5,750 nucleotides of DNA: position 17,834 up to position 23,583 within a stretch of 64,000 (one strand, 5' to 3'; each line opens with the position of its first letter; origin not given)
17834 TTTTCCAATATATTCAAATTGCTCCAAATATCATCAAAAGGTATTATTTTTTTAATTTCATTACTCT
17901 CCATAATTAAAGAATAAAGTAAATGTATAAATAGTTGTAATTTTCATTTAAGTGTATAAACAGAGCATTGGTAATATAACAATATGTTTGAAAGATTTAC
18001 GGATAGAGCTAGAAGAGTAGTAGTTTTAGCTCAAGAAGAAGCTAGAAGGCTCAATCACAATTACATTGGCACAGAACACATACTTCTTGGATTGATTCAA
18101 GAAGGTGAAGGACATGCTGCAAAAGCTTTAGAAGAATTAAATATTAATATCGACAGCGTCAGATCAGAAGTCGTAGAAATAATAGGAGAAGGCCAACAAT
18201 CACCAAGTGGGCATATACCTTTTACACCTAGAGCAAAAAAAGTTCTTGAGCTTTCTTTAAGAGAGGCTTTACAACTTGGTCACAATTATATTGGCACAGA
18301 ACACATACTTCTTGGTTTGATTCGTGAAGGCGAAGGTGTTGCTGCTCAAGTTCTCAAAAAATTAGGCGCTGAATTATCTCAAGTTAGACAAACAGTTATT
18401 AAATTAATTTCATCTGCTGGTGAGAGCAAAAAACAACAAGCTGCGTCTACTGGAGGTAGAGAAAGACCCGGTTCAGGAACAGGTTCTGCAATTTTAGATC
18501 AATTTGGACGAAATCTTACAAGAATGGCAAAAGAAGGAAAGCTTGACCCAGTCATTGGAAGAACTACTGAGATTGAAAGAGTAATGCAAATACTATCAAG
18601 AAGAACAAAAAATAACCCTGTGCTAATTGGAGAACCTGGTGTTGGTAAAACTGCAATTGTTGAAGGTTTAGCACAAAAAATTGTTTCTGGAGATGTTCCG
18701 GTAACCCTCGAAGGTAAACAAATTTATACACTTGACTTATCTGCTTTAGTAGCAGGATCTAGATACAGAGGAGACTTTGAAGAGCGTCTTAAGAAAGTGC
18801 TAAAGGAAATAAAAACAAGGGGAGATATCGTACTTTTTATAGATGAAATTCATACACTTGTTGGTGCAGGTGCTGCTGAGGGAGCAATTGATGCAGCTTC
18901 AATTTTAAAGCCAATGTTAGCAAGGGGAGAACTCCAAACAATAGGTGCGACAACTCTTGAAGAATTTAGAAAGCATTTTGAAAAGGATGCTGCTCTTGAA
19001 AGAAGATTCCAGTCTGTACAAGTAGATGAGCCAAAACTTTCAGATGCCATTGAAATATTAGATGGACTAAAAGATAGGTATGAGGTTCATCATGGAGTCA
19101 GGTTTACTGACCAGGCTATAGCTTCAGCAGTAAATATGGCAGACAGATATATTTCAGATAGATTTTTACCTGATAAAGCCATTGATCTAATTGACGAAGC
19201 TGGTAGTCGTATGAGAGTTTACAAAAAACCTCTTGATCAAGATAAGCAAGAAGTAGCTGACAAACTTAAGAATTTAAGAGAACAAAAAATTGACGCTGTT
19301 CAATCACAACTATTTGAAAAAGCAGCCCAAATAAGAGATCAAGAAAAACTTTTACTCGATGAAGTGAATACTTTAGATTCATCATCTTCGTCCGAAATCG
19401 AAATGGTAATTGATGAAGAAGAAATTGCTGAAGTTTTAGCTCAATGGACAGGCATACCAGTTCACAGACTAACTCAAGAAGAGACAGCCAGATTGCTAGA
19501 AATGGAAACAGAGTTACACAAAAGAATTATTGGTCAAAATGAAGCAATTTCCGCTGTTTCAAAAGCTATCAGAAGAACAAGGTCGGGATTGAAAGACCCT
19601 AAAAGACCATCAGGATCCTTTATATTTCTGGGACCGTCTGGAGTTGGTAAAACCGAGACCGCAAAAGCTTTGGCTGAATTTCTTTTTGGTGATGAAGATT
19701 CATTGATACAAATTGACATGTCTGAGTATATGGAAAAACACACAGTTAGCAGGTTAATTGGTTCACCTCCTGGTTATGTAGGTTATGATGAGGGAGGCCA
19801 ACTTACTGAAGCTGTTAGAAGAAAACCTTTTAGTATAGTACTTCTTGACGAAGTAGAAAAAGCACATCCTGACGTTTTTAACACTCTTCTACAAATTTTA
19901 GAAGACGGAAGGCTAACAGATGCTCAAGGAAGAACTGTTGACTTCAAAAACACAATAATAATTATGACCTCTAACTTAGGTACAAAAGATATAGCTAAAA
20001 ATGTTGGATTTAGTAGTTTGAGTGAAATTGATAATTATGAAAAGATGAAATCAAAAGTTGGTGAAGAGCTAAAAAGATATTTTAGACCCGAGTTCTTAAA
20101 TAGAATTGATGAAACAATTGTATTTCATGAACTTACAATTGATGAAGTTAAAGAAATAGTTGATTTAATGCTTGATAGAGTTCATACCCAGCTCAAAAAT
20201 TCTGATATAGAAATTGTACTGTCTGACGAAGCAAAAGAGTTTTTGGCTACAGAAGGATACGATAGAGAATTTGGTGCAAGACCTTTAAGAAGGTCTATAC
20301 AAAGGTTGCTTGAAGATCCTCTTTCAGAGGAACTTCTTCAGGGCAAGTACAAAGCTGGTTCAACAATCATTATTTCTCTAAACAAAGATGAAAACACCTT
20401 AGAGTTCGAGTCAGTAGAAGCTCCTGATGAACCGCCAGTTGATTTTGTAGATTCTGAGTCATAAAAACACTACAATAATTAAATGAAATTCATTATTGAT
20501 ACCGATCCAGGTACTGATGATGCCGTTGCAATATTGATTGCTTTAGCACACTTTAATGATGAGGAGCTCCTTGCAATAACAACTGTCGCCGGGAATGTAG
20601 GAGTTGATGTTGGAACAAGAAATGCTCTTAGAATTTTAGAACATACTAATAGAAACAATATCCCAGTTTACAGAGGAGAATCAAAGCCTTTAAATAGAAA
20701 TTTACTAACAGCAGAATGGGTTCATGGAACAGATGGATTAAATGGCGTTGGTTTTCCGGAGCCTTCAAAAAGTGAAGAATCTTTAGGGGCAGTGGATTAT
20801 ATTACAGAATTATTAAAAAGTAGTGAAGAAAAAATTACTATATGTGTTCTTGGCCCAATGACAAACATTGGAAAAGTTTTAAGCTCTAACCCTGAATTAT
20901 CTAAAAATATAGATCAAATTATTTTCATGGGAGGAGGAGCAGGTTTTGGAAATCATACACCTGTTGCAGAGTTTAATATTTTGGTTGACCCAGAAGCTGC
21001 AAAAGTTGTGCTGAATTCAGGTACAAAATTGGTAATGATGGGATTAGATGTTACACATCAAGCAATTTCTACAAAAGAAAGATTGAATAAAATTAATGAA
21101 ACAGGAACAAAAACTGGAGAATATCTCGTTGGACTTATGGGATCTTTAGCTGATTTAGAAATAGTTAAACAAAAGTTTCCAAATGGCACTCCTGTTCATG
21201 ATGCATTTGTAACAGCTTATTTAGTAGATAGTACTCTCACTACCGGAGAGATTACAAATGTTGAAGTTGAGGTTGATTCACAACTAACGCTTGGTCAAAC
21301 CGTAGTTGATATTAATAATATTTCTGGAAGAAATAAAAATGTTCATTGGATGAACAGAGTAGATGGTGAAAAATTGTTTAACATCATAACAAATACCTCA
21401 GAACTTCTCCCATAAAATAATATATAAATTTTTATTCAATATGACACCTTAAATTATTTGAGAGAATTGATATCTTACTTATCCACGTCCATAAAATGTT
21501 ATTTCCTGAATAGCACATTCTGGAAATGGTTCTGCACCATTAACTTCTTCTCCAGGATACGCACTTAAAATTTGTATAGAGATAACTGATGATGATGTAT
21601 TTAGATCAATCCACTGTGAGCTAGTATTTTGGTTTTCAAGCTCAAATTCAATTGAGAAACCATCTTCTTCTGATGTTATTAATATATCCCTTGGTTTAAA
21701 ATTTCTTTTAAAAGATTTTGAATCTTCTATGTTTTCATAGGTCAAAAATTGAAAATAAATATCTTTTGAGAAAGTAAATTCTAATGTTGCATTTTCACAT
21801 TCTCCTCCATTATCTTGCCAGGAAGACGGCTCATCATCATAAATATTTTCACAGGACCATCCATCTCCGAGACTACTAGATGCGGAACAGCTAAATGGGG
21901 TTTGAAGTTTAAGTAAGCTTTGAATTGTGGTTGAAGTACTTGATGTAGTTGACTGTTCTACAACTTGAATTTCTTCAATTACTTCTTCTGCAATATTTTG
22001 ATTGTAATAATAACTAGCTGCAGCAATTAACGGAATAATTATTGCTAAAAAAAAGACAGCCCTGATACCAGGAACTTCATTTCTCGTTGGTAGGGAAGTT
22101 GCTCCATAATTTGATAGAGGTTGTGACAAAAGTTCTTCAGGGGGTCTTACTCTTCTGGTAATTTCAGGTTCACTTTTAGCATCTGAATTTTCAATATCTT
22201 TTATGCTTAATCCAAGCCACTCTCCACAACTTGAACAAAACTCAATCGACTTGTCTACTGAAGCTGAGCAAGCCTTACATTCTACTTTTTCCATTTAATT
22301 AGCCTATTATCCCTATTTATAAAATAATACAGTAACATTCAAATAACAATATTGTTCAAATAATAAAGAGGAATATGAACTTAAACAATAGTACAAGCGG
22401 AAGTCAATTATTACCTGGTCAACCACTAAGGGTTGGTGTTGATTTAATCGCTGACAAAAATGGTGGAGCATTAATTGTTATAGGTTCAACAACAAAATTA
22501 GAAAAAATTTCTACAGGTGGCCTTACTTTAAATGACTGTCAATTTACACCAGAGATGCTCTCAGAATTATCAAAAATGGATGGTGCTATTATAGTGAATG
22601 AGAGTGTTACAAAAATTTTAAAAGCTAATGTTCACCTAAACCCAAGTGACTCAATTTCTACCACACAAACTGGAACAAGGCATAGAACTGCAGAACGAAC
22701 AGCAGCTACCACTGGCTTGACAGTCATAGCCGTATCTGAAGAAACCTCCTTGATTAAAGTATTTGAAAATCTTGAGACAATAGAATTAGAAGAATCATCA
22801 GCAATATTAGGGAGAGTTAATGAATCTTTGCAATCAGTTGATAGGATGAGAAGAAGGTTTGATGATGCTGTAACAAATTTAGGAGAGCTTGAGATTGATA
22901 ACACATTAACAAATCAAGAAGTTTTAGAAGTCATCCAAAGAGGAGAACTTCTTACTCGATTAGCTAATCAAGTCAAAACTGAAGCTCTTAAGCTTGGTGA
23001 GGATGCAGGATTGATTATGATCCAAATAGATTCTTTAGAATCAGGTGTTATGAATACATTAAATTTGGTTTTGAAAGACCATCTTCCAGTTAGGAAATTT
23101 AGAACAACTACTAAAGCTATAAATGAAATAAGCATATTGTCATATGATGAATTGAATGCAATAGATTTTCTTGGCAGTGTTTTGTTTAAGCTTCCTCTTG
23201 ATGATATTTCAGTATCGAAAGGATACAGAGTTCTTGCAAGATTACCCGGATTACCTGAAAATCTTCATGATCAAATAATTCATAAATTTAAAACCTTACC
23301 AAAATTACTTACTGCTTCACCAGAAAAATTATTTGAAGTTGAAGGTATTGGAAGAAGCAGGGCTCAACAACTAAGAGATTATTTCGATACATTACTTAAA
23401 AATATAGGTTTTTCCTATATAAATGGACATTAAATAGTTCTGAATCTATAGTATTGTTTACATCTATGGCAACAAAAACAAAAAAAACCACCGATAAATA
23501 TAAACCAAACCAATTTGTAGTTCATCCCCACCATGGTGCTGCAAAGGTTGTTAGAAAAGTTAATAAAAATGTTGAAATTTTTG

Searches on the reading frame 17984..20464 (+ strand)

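Call 48: search_protein_families(library=pfam, proteins=[window:17984-20464:+], max_evalue=0.00001)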
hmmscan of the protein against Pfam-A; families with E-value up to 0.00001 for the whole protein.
window:17984-20464:+ (826 aa): 13 families
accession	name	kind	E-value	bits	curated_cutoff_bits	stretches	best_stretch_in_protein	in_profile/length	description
PF07724.20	AAA_2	-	5.1e-73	245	27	1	541-710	1-165/166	AAA domain (Cdc48 subfamily)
PF02861.25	Clp_N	-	1.4e-36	124.9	20.7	2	16-68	1-53/53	Clp amino terminal domain, pathogenicity island component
PF17871.7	AAA_lid_9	-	4.8e-31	107.2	22.8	1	353-453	3-103/104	AAA lid domain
PF10431.15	ClpB_D2-small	-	1.4e-27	95.9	21.9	1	717-797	1-81/81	C-terminal, D2-small domain, of ClpB protein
PF00004.35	AAA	-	5.2e-25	88.8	21.2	2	213-342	2-123/131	ATPase family associated with various cellular activities (AAA)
PF07728.20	AAA_5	-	3.5e-22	79.3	22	1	546-666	2-124/139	AAA domain (dynein-related subfamily)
PF13401.12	AAA_22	-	4.2e-14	53.4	27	1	207-294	3-97/130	AAA domain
PF13191.12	AAA_16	-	1.3e-11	45.7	32.6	1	190-276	2-82/167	AAA ATPase domain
PF00158.32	Sigma54_activat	-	2e-10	41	20.2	1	526-664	5-142/168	Sigma-54 interaction domain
PF05621.17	TniB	-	1.2e-08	35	22.4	0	196-348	22-185/189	Bacterial TniB protein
PF20720.3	nSTAND3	-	1.9e-07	31.4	27.2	0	194-235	4-43/155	Novel STAND NTPase 3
PF13173.12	AAA_14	-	3e-07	30.9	27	0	213-294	6-76/129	AAA domain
PF12775.13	AAA_7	-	6.8e-06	26.2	25.8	0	194-235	19-59/181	P-loop containing dynein motor region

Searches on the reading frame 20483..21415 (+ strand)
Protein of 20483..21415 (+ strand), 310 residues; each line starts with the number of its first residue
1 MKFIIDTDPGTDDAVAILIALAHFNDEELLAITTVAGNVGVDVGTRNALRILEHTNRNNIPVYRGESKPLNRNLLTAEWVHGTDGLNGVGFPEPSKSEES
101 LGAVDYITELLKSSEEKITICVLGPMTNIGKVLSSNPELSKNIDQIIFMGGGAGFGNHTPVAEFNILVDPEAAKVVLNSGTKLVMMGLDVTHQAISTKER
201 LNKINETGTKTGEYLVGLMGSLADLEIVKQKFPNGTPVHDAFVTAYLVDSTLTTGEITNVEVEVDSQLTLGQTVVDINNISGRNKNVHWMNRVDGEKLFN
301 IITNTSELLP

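Call 49: search_protein_families(library=pfam, proteins=[window:20483-21415:+], max_evalue=0.00001)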
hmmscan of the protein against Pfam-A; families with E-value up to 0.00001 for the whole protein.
window:20483-21415:+ (310 aa): 1 family
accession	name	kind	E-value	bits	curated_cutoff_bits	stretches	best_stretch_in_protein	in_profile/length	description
PF01156.24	IU_nuc_hydro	-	3.5e-90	303.1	34.2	1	4-299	2-296/297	Inosine-uridine preferring nucleoside hydrolase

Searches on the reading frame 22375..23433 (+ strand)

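Call 49: search_protein_families(library=pfam, proteins=[window:22375-23433:+], max_evalue=0.00001)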
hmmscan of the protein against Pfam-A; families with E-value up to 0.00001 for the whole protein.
window:22375-23433:+ (352 aa): 3 families
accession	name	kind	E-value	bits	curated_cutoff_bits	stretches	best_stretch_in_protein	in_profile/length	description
PF02457.21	DAC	-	5.9e-26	90.8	27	1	21-132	3-116/119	DisA bacterial checkpoint controller nucleotide-binding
PF10635.14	DisA-linker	-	2.1e-22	79.9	25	1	138-262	1-125/142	DisA bacterial checkpoint controller linker region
PF12826.13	HHH_2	-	1.4e-06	28.8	27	1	301-339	19-57/64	Helix-hairpin-helix motif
